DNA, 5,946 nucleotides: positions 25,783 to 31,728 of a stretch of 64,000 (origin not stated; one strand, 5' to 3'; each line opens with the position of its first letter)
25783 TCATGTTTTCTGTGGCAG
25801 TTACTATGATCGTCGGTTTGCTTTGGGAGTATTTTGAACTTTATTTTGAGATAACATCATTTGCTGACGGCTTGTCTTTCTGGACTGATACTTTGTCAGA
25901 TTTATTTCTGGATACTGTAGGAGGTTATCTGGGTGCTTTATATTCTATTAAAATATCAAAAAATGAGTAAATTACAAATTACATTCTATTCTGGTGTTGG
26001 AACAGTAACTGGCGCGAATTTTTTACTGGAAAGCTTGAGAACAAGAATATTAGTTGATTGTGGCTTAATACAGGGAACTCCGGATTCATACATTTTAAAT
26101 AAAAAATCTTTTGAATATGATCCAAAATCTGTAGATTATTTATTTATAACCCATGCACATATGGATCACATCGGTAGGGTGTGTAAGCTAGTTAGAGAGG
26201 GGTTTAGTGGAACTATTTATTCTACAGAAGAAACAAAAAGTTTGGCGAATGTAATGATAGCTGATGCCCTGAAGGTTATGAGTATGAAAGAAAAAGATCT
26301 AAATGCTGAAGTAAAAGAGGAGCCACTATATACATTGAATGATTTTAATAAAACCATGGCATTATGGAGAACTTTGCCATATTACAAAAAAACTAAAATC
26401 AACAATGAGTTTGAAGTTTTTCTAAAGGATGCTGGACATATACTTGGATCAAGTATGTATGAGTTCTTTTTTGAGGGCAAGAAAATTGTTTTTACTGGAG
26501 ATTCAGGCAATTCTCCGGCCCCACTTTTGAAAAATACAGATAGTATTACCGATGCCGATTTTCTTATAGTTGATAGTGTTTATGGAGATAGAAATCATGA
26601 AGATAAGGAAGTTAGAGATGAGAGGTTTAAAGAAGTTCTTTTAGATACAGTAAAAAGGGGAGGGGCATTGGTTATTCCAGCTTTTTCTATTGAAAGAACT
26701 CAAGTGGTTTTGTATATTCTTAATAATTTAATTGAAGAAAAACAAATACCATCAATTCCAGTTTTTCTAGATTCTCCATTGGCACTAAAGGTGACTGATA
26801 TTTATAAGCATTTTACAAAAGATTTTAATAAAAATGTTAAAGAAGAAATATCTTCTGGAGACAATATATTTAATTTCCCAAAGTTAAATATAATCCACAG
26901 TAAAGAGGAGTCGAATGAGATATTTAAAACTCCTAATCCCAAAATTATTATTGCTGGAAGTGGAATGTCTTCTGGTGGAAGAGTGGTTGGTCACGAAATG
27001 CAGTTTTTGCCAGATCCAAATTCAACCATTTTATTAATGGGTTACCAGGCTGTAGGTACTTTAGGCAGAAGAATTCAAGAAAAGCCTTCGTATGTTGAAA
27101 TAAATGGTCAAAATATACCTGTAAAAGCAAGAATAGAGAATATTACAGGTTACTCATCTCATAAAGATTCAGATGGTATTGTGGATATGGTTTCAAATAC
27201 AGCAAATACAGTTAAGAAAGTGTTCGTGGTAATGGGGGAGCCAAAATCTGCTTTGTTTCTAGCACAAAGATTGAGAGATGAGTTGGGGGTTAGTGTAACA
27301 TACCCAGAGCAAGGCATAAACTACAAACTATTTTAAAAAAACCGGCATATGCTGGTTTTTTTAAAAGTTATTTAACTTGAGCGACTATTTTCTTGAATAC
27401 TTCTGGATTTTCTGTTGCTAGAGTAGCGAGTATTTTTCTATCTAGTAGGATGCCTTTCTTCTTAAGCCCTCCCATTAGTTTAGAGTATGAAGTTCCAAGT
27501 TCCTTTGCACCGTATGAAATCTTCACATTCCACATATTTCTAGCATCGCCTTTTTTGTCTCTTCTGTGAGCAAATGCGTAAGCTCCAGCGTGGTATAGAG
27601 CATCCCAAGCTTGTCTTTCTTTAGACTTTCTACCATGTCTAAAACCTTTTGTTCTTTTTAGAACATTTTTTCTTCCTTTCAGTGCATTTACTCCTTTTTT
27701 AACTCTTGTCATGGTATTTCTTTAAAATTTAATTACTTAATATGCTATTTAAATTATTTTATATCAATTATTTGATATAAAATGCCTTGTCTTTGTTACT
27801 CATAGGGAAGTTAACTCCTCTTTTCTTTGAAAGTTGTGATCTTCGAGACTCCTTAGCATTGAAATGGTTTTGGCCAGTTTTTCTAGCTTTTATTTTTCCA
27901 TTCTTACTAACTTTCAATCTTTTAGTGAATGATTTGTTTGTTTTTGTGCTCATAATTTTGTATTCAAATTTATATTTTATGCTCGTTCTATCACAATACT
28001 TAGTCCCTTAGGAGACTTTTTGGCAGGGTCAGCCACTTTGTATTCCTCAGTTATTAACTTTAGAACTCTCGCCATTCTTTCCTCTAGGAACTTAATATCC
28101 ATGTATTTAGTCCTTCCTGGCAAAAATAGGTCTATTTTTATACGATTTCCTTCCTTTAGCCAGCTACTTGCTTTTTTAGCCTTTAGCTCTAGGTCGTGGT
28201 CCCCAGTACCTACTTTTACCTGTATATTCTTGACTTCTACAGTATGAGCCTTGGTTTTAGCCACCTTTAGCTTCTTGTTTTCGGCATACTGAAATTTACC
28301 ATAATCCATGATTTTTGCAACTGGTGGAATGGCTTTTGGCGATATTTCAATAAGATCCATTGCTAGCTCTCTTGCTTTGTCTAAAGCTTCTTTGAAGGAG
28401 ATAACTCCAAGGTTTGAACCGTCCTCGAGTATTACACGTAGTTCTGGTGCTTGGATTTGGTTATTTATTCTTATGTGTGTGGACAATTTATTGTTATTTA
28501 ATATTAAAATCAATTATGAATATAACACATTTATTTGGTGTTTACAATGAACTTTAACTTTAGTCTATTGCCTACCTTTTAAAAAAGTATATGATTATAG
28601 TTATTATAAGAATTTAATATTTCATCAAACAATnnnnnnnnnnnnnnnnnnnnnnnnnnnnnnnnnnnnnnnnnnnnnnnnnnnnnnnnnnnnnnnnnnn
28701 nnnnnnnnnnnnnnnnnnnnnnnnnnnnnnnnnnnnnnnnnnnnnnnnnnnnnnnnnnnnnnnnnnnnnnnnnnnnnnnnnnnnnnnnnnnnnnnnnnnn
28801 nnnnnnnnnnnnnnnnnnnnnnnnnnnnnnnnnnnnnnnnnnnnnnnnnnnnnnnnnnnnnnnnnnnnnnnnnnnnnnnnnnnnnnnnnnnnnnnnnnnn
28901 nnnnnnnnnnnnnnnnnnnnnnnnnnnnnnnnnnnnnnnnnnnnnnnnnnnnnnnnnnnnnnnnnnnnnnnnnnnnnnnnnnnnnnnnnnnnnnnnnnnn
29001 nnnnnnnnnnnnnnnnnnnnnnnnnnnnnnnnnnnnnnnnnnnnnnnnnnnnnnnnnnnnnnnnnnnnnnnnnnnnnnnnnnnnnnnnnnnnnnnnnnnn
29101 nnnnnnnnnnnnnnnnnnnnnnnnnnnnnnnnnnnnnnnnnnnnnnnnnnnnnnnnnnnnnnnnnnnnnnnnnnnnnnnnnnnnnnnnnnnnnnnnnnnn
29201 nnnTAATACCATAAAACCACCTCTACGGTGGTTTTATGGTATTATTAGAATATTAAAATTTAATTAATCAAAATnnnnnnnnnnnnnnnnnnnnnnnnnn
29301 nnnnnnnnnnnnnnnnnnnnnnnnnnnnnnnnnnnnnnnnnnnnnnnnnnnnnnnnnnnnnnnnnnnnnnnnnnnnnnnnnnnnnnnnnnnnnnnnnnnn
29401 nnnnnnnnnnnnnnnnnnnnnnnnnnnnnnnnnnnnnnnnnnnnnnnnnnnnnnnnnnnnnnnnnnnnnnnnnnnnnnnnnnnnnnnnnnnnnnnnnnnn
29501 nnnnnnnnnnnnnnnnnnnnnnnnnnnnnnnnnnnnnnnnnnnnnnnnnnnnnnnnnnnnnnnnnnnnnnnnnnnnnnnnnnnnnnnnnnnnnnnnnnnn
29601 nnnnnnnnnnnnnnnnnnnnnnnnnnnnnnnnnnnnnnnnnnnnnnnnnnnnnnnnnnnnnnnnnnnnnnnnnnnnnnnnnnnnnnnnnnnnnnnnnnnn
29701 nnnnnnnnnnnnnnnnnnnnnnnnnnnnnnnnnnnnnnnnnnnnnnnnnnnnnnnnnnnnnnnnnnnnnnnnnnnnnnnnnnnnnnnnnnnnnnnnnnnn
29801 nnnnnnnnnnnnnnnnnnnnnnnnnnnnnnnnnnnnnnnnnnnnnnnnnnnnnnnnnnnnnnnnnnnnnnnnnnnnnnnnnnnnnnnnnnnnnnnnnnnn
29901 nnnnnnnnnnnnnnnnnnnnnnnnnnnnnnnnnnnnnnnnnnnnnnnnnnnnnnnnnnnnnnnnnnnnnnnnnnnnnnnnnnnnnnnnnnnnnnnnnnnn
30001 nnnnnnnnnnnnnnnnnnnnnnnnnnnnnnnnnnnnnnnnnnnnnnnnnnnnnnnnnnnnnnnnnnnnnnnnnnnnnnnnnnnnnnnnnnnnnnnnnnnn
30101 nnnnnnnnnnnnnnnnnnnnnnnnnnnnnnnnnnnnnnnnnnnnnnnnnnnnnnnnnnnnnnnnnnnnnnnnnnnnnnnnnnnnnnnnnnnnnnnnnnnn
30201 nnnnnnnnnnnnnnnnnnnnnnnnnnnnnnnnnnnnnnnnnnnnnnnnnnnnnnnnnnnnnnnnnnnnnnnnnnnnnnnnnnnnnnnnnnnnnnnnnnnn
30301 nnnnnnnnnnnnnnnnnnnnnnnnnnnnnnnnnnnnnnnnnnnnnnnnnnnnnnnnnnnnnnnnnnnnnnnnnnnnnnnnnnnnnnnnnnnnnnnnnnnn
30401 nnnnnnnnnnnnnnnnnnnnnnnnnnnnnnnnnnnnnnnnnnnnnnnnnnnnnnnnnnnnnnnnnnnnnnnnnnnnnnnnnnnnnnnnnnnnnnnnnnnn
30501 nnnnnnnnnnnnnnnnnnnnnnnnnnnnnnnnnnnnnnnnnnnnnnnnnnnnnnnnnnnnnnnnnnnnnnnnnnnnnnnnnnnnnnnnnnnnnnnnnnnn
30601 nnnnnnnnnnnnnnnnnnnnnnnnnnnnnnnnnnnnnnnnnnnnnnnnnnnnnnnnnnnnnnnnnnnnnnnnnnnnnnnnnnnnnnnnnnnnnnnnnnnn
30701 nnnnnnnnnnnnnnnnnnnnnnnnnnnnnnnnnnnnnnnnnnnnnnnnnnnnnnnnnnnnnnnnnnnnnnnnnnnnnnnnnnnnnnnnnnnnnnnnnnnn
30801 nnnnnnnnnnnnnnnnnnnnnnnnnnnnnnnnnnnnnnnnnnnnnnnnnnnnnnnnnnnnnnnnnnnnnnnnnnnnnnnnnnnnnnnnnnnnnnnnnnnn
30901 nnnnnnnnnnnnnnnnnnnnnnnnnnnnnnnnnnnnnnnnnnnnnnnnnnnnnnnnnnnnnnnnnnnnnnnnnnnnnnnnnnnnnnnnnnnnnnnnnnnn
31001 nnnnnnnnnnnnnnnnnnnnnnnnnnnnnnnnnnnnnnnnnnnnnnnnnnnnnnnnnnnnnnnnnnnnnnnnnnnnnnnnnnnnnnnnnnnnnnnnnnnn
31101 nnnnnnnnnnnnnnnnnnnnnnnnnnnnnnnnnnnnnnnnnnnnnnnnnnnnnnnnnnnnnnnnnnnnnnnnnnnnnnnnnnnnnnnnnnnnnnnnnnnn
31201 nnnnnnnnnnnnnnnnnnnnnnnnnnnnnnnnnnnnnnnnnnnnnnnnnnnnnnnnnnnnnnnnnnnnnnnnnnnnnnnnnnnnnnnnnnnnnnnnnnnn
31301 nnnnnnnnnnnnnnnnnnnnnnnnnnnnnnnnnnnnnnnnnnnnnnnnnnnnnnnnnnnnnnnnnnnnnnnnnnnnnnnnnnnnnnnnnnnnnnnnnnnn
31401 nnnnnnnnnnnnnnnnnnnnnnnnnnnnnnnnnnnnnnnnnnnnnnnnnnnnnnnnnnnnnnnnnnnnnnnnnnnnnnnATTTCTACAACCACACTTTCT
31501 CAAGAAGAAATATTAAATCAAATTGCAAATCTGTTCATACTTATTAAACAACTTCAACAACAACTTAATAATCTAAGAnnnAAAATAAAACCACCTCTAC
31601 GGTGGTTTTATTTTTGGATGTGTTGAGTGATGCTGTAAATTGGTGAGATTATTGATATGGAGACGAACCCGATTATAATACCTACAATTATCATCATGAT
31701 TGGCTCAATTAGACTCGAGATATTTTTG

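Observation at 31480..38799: Shared C-terminal amphipathic helix on both giant surface proteins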

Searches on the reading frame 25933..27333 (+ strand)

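Call 6: search_protein_families(library=pfam, proteins=[window:25933-27333:+], max_evalue=0.01)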
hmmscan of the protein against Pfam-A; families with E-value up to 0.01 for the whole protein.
window:25933-27333:+ (467 aa): 5 families
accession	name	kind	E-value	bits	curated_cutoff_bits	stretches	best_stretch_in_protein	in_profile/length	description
PF10996.14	Beta-Casp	-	2.9e-35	121.8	27.7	1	256-381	1-120/120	Beta-Casp domain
PF00753.33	Lactamase_B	-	2e-11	44.7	22.7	1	34-104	13-81/196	Metallo-beta-lactamase superfamily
PF07521.17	RMMBL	-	4.1e-11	43.1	21.6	1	395-458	2-63/63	Zn-dependent metallo-hydrolase RNA specificity domain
PF16661.11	Lactamase_B_6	-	2.5e-10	40.5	27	1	33-190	3-161/193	Metallo-beta-lactamase superfamily domain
PF12706.13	Lactamase_B_2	-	3.1e-07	30.6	27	1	37-219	1-169/200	Beta-lactamase superfamily domain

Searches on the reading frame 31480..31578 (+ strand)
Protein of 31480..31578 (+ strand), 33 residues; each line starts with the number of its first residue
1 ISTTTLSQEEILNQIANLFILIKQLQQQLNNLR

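Call 38: search_protein_representatives(alignment_id=A3)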
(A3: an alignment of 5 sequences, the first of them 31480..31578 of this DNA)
Query: 5 sequences, 34 profile positions. Proteins with E-value up to 0.001 (for the whole library): 10; up to 1e-10: 2; up to 1e-30: 0. The best 10 are listed.
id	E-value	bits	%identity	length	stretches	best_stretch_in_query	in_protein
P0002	7.5e-14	67.1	-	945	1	1-34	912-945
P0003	5.5e-11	57.9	-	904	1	1-32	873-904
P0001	5.2e-10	54.8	-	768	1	1-32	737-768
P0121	1.6e-08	50.0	-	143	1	2-34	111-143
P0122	5.3e-07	45.1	-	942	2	6-33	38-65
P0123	4.1e-06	42.3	-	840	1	2-34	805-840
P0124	1.1e-05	40.9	-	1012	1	2-34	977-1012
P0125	4.8e-04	35.7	-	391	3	6-32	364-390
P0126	4.8e-04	35.7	-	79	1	4-33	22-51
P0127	6.4e-04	35.3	-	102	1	4-32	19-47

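Call 41: find_encoding_contigs(protein=P0123, flank=10000, max_places=3)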
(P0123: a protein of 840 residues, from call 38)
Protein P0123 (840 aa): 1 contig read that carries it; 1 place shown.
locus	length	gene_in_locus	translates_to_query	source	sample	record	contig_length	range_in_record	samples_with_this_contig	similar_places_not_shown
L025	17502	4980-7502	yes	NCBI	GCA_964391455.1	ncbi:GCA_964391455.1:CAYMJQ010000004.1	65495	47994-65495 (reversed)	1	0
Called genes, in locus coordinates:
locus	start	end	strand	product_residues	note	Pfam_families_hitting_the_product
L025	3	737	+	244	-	?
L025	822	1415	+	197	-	PF00406:ADK, PF13207:AAA_17 (weak)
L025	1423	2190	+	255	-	PF00557:Peptidase_M24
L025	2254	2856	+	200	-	PF00334:NDK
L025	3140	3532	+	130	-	PF09997:DUF2238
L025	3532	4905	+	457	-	PF00753:Lactamase_B, PF23023:Anti-Pycsar_Apyc1, PF12706:Lactamase_B_2, PF16661:Lactamase_B_6, PF10996:Beta-Casp, PF07521:RMMBL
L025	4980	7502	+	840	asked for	PF13229:Beta_helix, PF05048:NosD (weak), PF13229:Beta_helix, PF05048:NosD (weak), PF00041:fn3 (weak), PF16656:Pur_ac_phosph_N, PF01471:PG_binding_1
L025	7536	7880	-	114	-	PF00453:Ribosomal_L20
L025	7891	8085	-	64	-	PF01632:Ribosomal_L35p (weak)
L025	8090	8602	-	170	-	PF05198:IF3_N, PF00707:IF3_C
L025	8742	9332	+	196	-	-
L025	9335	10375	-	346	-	PF00482:T2SSF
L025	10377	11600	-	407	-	PF00437:T2SSE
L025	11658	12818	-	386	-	PF00390:malic, PF03949:Malic_M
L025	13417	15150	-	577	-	PF13522:GATase_6, PF13537:GATase_7, PF00733:Asn_synthase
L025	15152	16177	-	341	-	-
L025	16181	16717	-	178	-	PF00293:NUDIX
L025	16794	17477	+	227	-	PF00300:His_Phos_1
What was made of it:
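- In the syntenic locus L025 the pair has no adjacent tail gene (call 41).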

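Call 42: find_encoding_contigs(protein=P0124, flank=10000, max_places=3)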
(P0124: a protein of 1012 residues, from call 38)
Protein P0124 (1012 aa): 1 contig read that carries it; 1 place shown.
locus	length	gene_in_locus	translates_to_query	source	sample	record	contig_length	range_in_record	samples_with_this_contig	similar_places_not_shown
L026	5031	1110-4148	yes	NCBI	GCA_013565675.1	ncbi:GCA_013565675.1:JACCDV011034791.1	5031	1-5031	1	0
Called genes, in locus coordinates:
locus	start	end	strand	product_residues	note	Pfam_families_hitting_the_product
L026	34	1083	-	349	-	PF00294:PfkB, PF08543:Phos_pyr_kin (weak)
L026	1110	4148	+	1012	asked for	PF16656:Pur_ac_phosph_N (weak), PF01471:PG_binding_1 (weak)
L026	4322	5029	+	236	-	?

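Call 65: search_protein_families(library=pfam, proteins=[P0123, P0124, P0128], max_evalue=0.001)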
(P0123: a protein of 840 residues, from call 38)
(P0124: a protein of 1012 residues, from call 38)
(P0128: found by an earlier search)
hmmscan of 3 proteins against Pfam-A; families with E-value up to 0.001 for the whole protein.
P0123 (840 aa): 5 families
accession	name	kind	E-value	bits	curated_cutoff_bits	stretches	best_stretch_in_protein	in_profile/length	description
PF13229.12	Beta_helix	-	1.4e-13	51.2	25.9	2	203-354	9-147/158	Right handed beta helix region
PF05048.19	NosD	-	9.5e-10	38.7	23.6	2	189-249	78-135/212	Periplasmic copper-binding protein (NosD)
PF01471.23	PG_binding_1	-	1.9e-09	38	23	1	722-759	2-38/57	Putative peptidoglycan binding domain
PF16656.11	Pur_ac_phosph_N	-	5.7e-09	36.9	30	1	477-558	5-93/93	Purple acid Phosphatase, N-terminal domain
PF00041.27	fn3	-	2.9e-07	31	25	1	473-545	3-72/84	Fibronectin type III domain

P0124 (1012 aa): 3 families
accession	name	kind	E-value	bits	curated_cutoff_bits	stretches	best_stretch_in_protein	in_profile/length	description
PF16656.11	Pur_ac_phosph_N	-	3.9e-07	31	30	1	258-339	5-93/93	Purple acid Phosphatase, N-terminal domain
PF01471.23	PG_binding_1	-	1.5e-06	28.7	23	1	903-940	2-38/57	Putative peptidoglycan binding domain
PF00041.27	fn3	-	0.00041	21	25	0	255-333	4-79/84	Fibronectin type III domain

P0128 (569 aa): 0 families

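Call 67: search_protein_families(library=pfam, proteins=[window:31480-31578:+], max_evalue=10)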
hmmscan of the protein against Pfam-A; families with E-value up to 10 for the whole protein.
window:31480-31578:+ (33 aa): 0 families

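Call 68: search_solved_structures(query=A3, max_evalue=10, show_alignments=3)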
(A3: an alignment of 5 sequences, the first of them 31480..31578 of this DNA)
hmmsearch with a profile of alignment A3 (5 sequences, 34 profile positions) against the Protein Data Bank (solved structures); distinct sequences matched with E-value up to 10: 7.
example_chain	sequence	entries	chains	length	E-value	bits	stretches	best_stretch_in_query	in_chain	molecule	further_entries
6zie_A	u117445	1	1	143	1.2e-06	31.1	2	5-17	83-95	CMPX-383B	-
6zl1_C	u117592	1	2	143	2.2e-05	27.1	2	5-16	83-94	CMPX-383B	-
5mj3_C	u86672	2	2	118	0.16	14.8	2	5-33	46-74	ALPHABODY MA12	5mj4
2m0n_A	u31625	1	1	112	0.54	13.1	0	6-17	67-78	Putative uncharacterized protein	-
3h0l_C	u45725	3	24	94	1.6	11.6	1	8-26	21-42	Glutamyl-tRNA(Gln) amidotransferase subunit C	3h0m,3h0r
2ld3_A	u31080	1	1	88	3.1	10.7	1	2-12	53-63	Myosin VI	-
3gn4_A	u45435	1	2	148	3.8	10.4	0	3-12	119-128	Myosin-VI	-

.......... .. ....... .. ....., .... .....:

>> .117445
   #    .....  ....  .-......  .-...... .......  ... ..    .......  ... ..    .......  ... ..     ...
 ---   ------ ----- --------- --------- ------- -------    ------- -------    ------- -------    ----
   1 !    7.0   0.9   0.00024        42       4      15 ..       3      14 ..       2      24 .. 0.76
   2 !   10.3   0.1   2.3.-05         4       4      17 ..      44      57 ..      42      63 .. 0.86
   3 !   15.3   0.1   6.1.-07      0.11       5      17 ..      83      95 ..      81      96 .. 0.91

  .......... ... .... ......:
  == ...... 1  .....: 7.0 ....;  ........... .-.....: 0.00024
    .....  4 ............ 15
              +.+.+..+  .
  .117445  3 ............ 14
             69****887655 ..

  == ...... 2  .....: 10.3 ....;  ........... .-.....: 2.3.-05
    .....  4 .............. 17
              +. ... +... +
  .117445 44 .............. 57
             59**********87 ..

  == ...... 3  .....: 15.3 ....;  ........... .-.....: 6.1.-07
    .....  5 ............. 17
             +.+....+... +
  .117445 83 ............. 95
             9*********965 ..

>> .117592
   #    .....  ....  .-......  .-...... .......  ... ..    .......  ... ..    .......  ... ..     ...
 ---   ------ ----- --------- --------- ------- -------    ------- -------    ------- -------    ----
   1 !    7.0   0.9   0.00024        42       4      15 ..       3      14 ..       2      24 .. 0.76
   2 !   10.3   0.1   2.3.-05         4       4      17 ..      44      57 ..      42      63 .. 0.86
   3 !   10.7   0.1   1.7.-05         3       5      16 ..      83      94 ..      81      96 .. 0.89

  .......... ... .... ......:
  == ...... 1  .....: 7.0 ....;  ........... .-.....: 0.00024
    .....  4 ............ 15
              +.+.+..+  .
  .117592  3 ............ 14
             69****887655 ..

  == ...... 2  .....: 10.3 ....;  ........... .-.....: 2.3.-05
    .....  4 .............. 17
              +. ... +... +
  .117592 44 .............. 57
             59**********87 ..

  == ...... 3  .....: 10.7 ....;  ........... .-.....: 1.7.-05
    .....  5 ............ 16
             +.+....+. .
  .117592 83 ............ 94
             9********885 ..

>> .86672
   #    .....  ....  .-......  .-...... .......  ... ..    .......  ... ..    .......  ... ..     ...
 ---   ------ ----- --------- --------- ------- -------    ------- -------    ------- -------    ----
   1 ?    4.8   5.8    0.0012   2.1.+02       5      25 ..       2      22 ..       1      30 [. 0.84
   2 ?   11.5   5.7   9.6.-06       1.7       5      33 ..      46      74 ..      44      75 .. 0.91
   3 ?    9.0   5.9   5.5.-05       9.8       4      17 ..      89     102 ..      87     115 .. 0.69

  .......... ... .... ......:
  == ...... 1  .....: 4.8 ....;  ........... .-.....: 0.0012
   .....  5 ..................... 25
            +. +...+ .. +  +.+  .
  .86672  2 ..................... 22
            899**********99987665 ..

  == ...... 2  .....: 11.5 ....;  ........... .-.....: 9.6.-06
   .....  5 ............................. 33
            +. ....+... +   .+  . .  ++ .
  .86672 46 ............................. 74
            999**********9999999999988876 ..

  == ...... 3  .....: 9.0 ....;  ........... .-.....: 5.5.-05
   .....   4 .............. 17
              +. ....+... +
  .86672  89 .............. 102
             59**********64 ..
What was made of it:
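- Closest known: Short coiled-coil. Same: These are the best PDB sequence matches to the tail profile (call 68).
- The nearest PDB sequence matches are designed Alphabody coiled coils (call 68).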

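Call 73: search_protein_families(library=pfam, proteins=[P0122, P0125, P0129, P0127], max_evalue=0.001)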
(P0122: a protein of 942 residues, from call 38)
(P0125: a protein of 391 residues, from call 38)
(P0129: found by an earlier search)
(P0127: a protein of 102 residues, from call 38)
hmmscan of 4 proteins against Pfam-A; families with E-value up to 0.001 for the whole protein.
P0122 (942 aa): 2 families
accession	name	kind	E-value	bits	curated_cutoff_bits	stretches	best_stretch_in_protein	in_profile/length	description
PF01471.23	PG_binding_1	-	2e-08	34.7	23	1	109-172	2-56/57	Putative peptidoglycan binding domain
PF10342.15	Kre9_KNH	-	3.9e-08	34.4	24.6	0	190-274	1-79/94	Kre9/KNH-like N-terminal Ig-like domain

P0125 (391 aa): 1 family
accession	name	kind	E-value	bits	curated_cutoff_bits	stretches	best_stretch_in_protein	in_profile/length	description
PF01471.23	PG_binding_1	-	2.1e-05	25.1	23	1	228-297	2-57/57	Putative peptidoglycan binding domain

P0129 (385 aa): 3 families
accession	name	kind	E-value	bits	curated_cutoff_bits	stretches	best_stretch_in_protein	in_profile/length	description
PF00801.26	PKD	-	2e-10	40.9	23.5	1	170-237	3-61/80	PKD domain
PF01471.23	PG_binding_1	-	2e-09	37.9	23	1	111-159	2-56/57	Putative peptidoglycan binding domain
PF18911.6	PKD_4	-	2.1e-09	37.7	27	1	192-240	32-67/85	PKD domain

P0127 (102 aa): 0 families
